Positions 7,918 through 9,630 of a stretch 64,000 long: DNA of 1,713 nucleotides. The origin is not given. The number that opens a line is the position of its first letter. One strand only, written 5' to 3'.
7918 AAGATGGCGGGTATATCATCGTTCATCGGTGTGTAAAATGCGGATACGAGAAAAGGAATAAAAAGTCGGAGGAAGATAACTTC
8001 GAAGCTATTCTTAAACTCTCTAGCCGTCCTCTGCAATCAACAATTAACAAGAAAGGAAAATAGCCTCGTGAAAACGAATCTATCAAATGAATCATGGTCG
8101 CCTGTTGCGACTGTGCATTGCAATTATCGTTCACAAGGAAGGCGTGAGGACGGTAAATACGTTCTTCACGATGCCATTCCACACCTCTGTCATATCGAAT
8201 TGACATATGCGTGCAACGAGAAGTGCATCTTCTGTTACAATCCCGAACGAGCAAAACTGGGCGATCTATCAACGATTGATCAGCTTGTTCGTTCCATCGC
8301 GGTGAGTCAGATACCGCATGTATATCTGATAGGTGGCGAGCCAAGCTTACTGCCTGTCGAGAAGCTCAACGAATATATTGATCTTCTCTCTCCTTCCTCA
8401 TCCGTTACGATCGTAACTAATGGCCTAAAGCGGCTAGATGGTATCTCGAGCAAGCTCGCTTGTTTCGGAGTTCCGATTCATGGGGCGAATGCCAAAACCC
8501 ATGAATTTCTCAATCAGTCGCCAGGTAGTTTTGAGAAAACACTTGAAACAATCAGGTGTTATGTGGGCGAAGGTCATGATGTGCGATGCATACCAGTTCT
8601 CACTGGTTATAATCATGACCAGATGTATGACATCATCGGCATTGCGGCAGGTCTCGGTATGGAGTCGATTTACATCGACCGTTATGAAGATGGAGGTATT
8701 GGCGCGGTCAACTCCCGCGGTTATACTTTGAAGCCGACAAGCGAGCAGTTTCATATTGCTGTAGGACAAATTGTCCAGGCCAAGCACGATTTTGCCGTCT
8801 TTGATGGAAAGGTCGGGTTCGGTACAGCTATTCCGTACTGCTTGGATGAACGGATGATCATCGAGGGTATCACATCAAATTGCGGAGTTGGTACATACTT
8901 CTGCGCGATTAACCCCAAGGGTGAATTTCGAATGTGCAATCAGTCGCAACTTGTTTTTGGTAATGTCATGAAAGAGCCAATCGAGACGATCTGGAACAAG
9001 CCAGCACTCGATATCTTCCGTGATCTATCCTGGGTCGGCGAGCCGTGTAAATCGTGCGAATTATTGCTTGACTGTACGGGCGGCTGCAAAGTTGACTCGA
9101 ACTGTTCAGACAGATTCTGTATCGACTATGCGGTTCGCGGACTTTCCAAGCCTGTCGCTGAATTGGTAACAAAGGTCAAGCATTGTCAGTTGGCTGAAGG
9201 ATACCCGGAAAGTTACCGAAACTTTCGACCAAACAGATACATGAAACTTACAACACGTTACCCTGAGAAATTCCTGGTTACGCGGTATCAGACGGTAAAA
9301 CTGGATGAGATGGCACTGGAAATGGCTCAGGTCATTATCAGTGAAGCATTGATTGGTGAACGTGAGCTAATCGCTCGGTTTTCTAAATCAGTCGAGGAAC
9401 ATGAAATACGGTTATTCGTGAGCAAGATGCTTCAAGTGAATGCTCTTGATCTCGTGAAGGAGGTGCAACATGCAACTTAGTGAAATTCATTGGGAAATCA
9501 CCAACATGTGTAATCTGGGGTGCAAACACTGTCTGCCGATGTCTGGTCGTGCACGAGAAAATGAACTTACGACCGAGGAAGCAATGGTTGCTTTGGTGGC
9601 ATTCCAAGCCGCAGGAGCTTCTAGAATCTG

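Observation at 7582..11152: Tandem radical-SAM/SPASM enzyme pair with an RNHCP zinc-ribbon protein and a trailing 51-aa Cys-containing peptide, a candidate peptide or protein maturation cassette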

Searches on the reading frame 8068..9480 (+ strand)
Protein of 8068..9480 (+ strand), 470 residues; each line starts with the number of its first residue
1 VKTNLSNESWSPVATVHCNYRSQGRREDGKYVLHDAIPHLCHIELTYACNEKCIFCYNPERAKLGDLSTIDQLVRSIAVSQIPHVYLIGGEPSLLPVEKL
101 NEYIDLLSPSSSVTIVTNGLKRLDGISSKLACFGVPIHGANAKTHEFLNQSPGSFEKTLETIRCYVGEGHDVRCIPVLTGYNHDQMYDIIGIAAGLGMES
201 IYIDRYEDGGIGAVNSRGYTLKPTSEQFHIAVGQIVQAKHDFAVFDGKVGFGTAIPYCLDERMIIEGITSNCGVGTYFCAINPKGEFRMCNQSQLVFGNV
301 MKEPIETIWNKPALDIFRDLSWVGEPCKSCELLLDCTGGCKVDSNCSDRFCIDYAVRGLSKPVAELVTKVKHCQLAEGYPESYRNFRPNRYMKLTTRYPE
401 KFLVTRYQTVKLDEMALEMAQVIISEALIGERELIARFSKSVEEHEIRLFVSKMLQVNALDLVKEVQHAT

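Call 4: search_protein_families(library=pfam, proteins=[window:8068-9480:+], max_evalue=0.01)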
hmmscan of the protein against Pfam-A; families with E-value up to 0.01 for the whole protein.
window:8068-9480:+ (470 aa): 2 families
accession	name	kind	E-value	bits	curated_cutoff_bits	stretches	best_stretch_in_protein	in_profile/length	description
PF04055.27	Radical_SAM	-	4.2e-15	56.8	29.5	1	43-190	1-163/166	Radical SAM superfamily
PF13186.11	SPASM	-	2.2e-09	37.9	21.5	1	272-331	1-67/67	Iron-sulfur cluster-binding domain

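Call 5: search_protein_families(library=ncbifam, proteins=[window:8068-9480:+], max_evalue=0.01)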
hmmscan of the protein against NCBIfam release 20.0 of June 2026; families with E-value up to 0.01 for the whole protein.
window:8068-9480:+ (470 aa): 46 families (the best 25 are shown)
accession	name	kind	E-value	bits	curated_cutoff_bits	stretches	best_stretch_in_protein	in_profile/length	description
TIGR04545.1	rSAM_ahbD_hemeb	equivalog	7.7e-18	65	500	2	43-203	4-172/339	heme b synthase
TIGR04251.1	SCM_rSAM_ScmF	equivalog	3.4e-17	62.9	400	1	43-341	8-322/353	SynChlorMet cassette radical SAM/SPASM protein ScmF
TIGR03962.1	mycofact_rSAM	equivalog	1e-16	61.1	265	1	42-341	15-314/339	mycofactocin radical SAM maturase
TIGR02109.1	PQQ_syn_pqqE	equivalog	1.7e-15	56.9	381.35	1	37-342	5-314/358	pyrroloquinoline quinone biosynthesis protein PqqE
TIGR03977.1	rSAM_pair_HxsC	equivalog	4.4e-15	55.3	267.9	1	44-189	30-186/292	His-Xaa-Ser system radical SAM maturase HxsC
TIGR04055.1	rSAM_NirJ2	equivalog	8.5e-14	51.8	500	1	45-342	6-305/326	putative heme d1 biosynthesis radical SAM protein NirJ2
TIGR04340.1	rSAM_ACGX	hypoth_equivalog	2.8e-13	49.8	400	1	45-344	9-324/341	radical SAM/SPASM domain protein, ACGX system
NF045574.1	sacti_mat_StsB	exception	4.7e-12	45.5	625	1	43-342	100-397/466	StsB family radical SAM/SPASM domain sactipeptide maturase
TIGR04303.1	GeoRSP_rSAM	equivalog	2.1e-11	44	400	1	46-342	12-308/325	GeoRSP system radical SAM/SPASM protein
NF050035.1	rSAM_WgK_link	exception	3.5e-10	39.4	650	1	37-198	7-176/367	radical SAM/SPASM peptide maturase WgkB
NF038332.1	rSAM_rare_HxsC4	exception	7.8e-10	38.4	500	1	41-201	16-189/335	radical SAM protein HxsC4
TIGR04053.2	TIGR04053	equivalog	2.1e-08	33.8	395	1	37-199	6-179/366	TIGR04053 family radical SAM/SPASM domain-containing protein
NF041298.1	rSAM_mat_DynA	equivalog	3.2e-08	32.9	450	1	270-344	244-325/356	dynobactin maturation radical SAM/SPASM protein DynA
TIGR04083.1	rSAM_pep_methan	hypoth_equivalog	3.7e-08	32.6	300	1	46-190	7-161/376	TIGR04083 family peptide-modifying radical SAM enzyme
TIGR04403.1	rSAM_skfB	equivalog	4.7e-08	32.2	300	1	35-192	100-263/402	sporulation killing factor system radical SAM maturase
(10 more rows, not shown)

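Call 22: find_homologous_proteins(query=window:8068-9480:+)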
Query window:8068-9480:+ (470 aa): 413 proteins with E <= 0.001 among 5993 candidates; the best 120 are listed.
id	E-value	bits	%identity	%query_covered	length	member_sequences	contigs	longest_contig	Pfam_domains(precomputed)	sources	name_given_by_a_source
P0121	0.0e+0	1051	95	100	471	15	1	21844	PF13186.12,PF04055.28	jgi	jgi:radical SAM protein with 4Fe4S-binding SPASM domain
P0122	0.0e+0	1018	92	100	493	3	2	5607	PF13186.12,PF04055.28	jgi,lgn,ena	-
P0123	1.6e-275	933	84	99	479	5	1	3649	PF13186.12,PF04055.28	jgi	-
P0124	4.8e-273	924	84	99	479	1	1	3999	PF13186.12,PF04055.28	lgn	-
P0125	2.6e-272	922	84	99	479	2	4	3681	PF13186.12,PF04055.28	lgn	-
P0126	1.1e-271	920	84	99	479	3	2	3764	PF13186.12,PF04055.28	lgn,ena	-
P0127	1.3e-271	920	84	99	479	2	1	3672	PF13186.12,PF04055.28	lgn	-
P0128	2.1e-270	916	85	99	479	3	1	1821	PF13186.12,PF04055.28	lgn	-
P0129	3.5e-270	915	83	99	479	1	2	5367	PF13186.12,PF04055.28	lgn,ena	-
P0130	1.4e-269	913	83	99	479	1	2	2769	PF13186.12,PF04055.28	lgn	-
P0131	1.7e-269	913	83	99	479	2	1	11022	PF13186.12,PF04055.28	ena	-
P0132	3.8e-269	911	83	99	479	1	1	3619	PF13186.12,PF04055.28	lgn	-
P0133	1.2e-268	910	83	99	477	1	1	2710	PF13186.12,PF04055.28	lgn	-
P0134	1.1e-267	907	83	98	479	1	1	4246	PF13186.12,PF04055.28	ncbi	-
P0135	1.2e-267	906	82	99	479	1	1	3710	PF13186.12,PF04055.28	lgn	-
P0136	1.3e-265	900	83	99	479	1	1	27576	PF13186.12,PF04055.28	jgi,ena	-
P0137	3.1e-265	899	81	99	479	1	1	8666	PF13186.12,PF04055.28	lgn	-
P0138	7.0e-265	897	82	100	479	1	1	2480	PF13186.12,PF04055.28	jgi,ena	-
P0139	2.6e-264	895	82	98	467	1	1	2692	PF13186.12,PF04055.28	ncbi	-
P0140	3.2e-264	895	83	98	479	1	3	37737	PF13186.12,PF04055.28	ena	-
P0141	2.3e-263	892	82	99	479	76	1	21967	PF13186.12,PF04055.28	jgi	-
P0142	1.9e-262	889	81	98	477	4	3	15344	PF13186.12,PF04055.28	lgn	-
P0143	2.5e-262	889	80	99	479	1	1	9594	PF13186.12,PF04055.28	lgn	-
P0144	1.9e-261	886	80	99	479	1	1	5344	PF13186.12,PF04055.28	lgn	-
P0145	2.2e-261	886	81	98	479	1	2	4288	PF13186.12,PF04055.28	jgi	-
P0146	3.7e-261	885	82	97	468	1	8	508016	PF13186.12,PF04055.28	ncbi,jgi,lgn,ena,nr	ncbi:MAG: hypothetical protein UV82_C0002G0043 [Candidatus Magasanikbacteria bacterium GW2011_GWD2_4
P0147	9.6e-261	884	80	98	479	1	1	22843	PF13186.12,PF04055.28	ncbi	-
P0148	3.5e-260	882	82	98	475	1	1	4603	PF13186.12,PF04055.28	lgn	-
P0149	4.2e-259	878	81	98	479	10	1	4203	PF13186.12,PF04055.28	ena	-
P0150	2.2e-258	876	79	99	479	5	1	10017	PF13186.12,PF04055.28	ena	-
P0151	1.2e-257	874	79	99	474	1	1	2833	PF13186.12,PF04055.28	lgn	-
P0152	3.1e-257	872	78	99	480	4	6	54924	PF13186.12,PF04055.28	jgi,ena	jgi:pyrroloquinoline quinone biosynthesis protein E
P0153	7.3e-257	871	80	98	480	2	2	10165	PF13186.12,PF04055.28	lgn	-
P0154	1.4e-256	870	79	99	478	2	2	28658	PF13186.12,PF04055.28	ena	-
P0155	2.2e-256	869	80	98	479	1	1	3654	PF13186.12,PF04055.28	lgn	-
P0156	8.8e-256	867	80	98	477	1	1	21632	PF13186.12,PF04055.28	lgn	-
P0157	6.5e-255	865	79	98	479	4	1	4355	PF13186.12,PF04055.28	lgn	-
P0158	1.1e-253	860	81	97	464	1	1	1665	PF13186.12,PF04055.28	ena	-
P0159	1.2e-253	860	80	98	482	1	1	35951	PF13186.12,PF04055.28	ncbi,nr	ncbi:MAG: radical SAM protein [bacterium]|nr:radical SAM protein [bacterium]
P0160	4.1e-253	859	78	98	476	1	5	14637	PF13186.12,PF04055.28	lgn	-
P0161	4.6e-253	858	80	97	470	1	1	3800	PF13186.12,PF04055.28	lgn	-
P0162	9.3e-253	857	77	100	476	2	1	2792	PF13186.12,PF04055.28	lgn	-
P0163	1.5e-252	857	78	98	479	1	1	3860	PF13186.12,PF04055.28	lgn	-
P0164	1.8e-252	856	77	100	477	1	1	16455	PF13186.12,PF04055.28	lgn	-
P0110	3.0e-252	856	78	97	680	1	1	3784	PF13186.12,PF04055.28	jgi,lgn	jgi:radical SAM protein with 4Fe4S-binding SPASM domain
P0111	3.5e-252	856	79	97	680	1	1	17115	PF13186.12,PF04055.28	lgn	-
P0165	4.1e-252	855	78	98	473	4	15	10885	PF13186.12,PF04055.28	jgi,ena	-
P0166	9.6e-252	854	76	99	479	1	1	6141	PF13186.12,PF04055.28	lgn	-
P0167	1.0e-251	854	78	98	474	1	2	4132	PF13186.12,PF04055.28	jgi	-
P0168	3.5e-251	852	79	97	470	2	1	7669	PF13186.12,PF04055.28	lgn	-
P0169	8.1e-251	851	78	99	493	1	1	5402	PF13186.12,PF04055.28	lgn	-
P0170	8.2e-251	851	79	97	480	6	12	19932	PF13186.12,PF04055.28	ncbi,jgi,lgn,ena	-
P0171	8.7e-251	851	79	97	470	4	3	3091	PF13186.12,PF04055.28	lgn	-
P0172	1.5e-250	850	81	94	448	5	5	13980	PF13186.12,PF04055.28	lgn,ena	-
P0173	3.0e-250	849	78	97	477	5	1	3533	PF13186.12,PF04055.28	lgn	-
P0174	1.2e-248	844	83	94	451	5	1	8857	PF13186.12,PF04055.28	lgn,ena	-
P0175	2.1e-248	843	78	97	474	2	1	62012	PF13186.12,PF04055.28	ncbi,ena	-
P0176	6.1e-248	842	77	97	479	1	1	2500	PF13186.12,PF04055.28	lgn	-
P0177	1.9e-247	840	77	97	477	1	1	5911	PF13186.12,PF04055.28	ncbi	-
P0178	3.5e-247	839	77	98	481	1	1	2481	PF13186.12,PF04055.28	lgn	-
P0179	3.8e-247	839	85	91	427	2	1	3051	PF13186.12,PF04055.28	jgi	jgi:radical SAM protein with 4Fe4S-binding SPASM domain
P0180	2.2e-246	836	78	98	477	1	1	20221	PF13186.12,PF04055.28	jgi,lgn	-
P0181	6.9e-245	831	75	99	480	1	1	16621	PF13186.12,PF04055.28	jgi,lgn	-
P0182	2.3e-244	830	76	97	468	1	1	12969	PF13186.12,PF04055.28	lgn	-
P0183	1.8e-243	827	76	98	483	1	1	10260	PF13186.12,PF04055.28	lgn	-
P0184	2.7e-243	826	76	100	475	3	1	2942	PF13186.12,PF04055.28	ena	-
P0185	9.5e-243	824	74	99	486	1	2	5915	PF13186.12,PF04055.28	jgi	-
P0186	1.2e-240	817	74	98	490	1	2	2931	PF13186.12,PF04055.28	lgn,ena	-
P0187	1.1e-239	814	75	99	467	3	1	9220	PF13186.12,PF04055.28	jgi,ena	-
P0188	5.6e-239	812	74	100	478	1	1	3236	PF13186.12,PF04055.28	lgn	-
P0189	1.3e-238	811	73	98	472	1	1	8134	PF13186.12,PF04055.28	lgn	-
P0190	1.8e-238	810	74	99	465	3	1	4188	PF13186.12,PF04055.28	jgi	-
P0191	3.9e-236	803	74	97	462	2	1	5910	PF13186.12,PF04055.28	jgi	-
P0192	9.1e-236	801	74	96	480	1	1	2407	PF13186.12,PF04055.28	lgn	-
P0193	4.6e-235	799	73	100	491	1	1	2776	PF13186.12,PF04055.28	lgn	-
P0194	2.1e-234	797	73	98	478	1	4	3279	PF13186.12,PF04055.28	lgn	-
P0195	7.6e-229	779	79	90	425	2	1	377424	PF13186.12,PF04055.28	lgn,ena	-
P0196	2.1e-225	767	76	88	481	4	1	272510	PF13186.12,PF04055.28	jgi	jgi:radical SAM protein with 4Fe4S-binding SPASM domain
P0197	3.7e-224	763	72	97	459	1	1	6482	PF13186.12,PF04055.28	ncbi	ncbi:MAG: radical SAM protein [Parcubacteria group bacterium]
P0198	2.0e-219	748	70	97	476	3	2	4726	PF13186.12,PF04055.28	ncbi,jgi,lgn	-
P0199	2.1e-217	741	70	95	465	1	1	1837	PF13186.12,PF04055.28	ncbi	-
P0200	2.7e-212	724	72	93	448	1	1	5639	PF13186.12,PF04055.28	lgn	-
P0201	3.9e-210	717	67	95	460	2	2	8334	PF13186.12,PF04055.28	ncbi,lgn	-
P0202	2.0e-209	715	66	96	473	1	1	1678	PF13186.12,PF04055.28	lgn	-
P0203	1.5e-206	705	65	99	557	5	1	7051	PF13186.12,PF04055.28,PF13353.12,PF12647.13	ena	-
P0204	2.7e-203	694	64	98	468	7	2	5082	PF13186.12,PF04055.28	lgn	-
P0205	2.9e-202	691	63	97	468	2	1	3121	PF13186.12,PF04055.28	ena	-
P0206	2.9e-200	684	67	92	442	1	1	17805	PF13186.12,PF04055.28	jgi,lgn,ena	-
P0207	3.3e-200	684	65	94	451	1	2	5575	PF13186.12,PF04055.28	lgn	-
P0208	9.1e-200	683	77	81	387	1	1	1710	PF13186.12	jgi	jgi:radical SAM protein with 4Fe4S-binding SPASM domain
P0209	7.0e-198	676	67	92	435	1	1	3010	PF13186.12,PF04055.28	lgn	-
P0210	4.1e-197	674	63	99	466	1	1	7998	PF13186.12,PF04055.28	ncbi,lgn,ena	-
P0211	1.7e-196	672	66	92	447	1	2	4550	PF13186.12,PF04055.28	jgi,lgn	-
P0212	4.3e-195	667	64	92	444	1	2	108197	PF13186.12,PF04055.28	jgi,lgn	jgi:radical SAM protein with 4Fe4S-binding SPASM domain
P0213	4.3e-192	657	67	91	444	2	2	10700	PF13186.12,PF04055.28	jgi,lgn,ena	-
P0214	9.3e-192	656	81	73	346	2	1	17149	PF13186.12,PF04055.28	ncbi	-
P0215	9.7e-191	653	63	94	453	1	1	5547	PF13186.12,PF04055.28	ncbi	-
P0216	1.2e-190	653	63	92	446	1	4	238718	PF13186.12,PF04055.28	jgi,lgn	-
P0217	7.1e-190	650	62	92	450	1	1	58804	PF13186.12,PF04055.28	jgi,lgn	jgi:radical SAM protein with 4Fe4S-binding SPASM domain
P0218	4.0e-189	648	63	93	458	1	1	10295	PF13186.12,PF04055.28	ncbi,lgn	-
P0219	1.1e-187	643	62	98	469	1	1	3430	PF13186.12,PF04055.28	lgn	-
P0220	7.9e-185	633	62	92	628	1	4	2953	PF13186.12,PF04055.28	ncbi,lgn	-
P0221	3.2e-184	631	61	95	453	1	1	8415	PF13186.12,PF04055.28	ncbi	-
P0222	5.9e-184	631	59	97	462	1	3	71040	PF13186.12,PF04055.28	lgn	-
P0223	6.6e-184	630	62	92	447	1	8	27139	PF13186.12,PF04055.28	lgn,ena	-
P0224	3.7e-183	628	61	91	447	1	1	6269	PF13186.12,PF04055.28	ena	-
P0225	7.1e-183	627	63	91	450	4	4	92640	PF13186.12,PF04055.28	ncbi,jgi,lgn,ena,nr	ncbi:MAG: radical SAM protein [Theionarchaea archaeon]|nr:radical SAM protein [Theionarchaea archaeo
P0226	1.0e-182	626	75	76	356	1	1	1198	PF13186.12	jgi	-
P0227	8.2e-180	617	70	82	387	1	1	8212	PF13186.12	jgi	-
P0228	1.7e-179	616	63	91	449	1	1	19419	PF13186.12,PF04055.28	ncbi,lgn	-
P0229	7.8e-179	614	80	70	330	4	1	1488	PF13186.12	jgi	jgi:radical SAM protein with 4Fe4S-binding SPASM domain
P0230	1.4e-178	613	62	91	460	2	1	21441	PF13186.12,PF04055.28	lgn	-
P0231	2.0e-178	612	61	93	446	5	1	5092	PF13186.12,PF04055.28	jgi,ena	-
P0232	2.6e-177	609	62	91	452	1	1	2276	PF13186.12,PF04055.28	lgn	-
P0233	2.7e-176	605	62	93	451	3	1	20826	PF13186.12,PF04055.28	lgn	-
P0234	3.6e-176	605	60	92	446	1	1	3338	PF13186.12,PF04055.28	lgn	-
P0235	6.9e-176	604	60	91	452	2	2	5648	PF13186.12,PF04055.28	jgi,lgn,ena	-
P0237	2.1e-174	599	61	91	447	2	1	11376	PF13186.12,PF04055.28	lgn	-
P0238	3.0e-174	599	58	95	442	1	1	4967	PF13186.12,PF04055.28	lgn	-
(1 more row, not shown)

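Call 28: search_protein_families(library=pfam, proteins=[P0203], max_evalue=10)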
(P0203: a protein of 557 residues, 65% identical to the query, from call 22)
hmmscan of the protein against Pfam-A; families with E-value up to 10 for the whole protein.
P0203 (557 aa): 6 families
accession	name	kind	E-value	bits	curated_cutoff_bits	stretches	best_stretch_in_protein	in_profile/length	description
PF12647.12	RNHCP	-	5.9e-25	87.5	24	1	10-89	2-86/90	RNHCP domain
PF04055.27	Radical_SAM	-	3.2e-19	70.2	29.5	1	128-280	2-166/166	Radical SAM superfamily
PF13186.11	SPASM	-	2.1e-08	34.8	21.5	1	359-418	1-67/67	Iron-sulfur cluster-binding domain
PF13353.11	Fer4_12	-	1.4e-05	25.9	22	1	132-192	14-75/137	4Fe-4S single cluster domain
PF08209.17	Sgf11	-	0.0021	18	26.4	1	10-33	3-26/33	Sgf11 (transcriptional regulation protein)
PF21349.2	RUBY_RBDX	-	9.5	6.2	26.5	1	12-36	1-25/30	Rubrerythrin, rubredoxin-like domain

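Call 37: search_solved_structures(query=A2, max_evalue=0.001)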
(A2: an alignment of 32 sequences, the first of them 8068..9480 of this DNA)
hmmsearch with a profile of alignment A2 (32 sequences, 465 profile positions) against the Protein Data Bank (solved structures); distinct sequences matched with E-value up to 0.001: 14.
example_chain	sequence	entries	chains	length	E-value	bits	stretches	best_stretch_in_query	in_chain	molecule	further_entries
6c8v_A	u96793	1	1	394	2e-14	56.2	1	38-339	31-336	Coenzyme PQQ synthesis protein E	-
6efn_A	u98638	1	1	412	2.3e-10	42.8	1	32-193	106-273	Sporulation killing factor maturation protein SkfB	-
5v1q_A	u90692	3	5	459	5.8e-09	38.2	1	18-340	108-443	Radical SAM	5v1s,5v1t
7vob_C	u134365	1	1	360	2.4e-08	36.1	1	39-193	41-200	Cytosylglucuronate decarboxylase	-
7voc_C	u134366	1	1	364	2.5e-08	36.1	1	39-193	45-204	Cytosylglucuronate decarboxylase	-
5wgg_A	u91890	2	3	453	8.6e-07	31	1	31-339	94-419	Radical SAM domain protein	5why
9dfu_A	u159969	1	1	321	3.8e-06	28.9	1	30-123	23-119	Radical SAM core domain-containing protein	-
9dfn_A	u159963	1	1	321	1.1e-05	27.4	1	30-123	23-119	Radical SAM core domain-containing protein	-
7n7i_A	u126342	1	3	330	1.3e-05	27.2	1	20-120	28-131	Viperin-like enzyme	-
6b4c_A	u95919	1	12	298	4e-05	25.5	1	28-120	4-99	Viperin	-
9dgw_A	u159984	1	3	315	6.2e-05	24.9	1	31-120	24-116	Radical SAM core domain-containing protein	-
9dfw_A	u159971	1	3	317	6.2e-05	24.9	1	31-120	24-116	Radical SAM core domain-containing protein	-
4m7t_A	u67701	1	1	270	0.00025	22.9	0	261-317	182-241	BtrN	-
4m7s_A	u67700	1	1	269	0.0004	22.2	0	261-317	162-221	BtrN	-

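Call 39: find_related_loci(query=A2, collection=metagenome_contigs, flank=3500)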
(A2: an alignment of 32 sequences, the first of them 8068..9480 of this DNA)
Query A2 (470 aa) in metagenome_contigs; peptide patterns used: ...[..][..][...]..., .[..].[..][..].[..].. (x = any residue, [..] = any of these).
252 stretches matched a pattern; 176 encode a relative of the query (tblastn E <= 1e-3); the best 80 are kept; 80 distinct loci.
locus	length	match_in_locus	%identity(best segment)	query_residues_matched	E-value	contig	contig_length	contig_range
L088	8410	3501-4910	94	1-470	0e+0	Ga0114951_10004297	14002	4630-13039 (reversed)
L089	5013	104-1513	94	1-470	0e+0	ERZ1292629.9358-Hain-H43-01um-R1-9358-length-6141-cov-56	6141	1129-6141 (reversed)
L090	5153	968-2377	92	1-470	0e+0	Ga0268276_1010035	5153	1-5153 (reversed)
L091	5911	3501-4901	93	1-467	0e+0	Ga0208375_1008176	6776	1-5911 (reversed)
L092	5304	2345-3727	85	10-470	0e+0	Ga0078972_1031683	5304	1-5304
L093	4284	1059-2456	85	5-470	0e+0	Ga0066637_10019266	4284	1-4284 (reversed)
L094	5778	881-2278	85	5-470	0e+0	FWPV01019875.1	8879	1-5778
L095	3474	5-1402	84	5-470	0e+0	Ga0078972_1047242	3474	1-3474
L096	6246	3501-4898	85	5-470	0e+0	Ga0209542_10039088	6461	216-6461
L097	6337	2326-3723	84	5-470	0e+0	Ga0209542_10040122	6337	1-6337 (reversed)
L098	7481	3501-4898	83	5-470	0e+0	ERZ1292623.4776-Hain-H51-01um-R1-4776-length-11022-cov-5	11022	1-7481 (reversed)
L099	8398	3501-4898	83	5-470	0e+0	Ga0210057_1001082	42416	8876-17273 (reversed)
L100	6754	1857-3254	83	5-470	0e+0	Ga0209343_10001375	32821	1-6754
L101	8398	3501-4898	83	5-470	0e+0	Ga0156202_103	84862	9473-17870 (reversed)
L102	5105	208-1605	83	5-470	0e+0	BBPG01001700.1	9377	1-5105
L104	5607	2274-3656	82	10-470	0e+0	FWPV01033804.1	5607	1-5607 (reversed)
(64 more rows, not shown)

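Call 46: predict_structure(alignment_id=A2)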
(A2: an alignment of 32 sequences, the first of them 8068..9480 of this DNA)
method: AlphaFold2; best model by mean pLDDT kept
length: 470 residues; sequences in the alignment: 32
mean_pLDDT: 86.0   pTM: 0.89
mean pLDDT of the five models: 86.0, 84.4, 83.5, 82.9, 80.0
residues with pLDDT >= 90: 268; 70-90: 151; 50-70: 28; < 50: 23
segments of 3 or more residues with pLDDT < 50: 1-10, 353-356, 466-470
pLDDT, mean of each block of 10 residues (from residue 1): 36 69 77 91 91 83 85 96 95 96 98 97 97 97 96 97 98 95 98 97 83 81 89 96 92 80 86 82 90 86 95 83 77 70 51 51 73 84 92 94 93 96 87 95 97 94 57
secondary structure, 60 per line:
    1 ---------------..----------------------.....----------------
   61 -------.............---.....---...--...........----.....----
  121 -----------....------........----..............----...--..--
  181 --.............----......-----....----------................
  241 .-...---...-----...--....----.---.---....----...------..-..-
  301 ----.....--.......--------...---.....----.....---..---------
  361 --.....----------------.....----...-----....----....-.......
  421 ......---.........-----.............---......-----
elements in order: E40-44 H68-80 E84-88 H97-107 E112-116 E132-135 H142-149 H154-167 E172-174 H183-195 E200-205 H211-214 H225-241 E249-251 H262-265 E278-281 E286-288 H305-309 H312-318 H333-337 H363-367 E384-388 E393-395 E401-404 E409-412 H414-426 H431-438 H444-456 E460-465
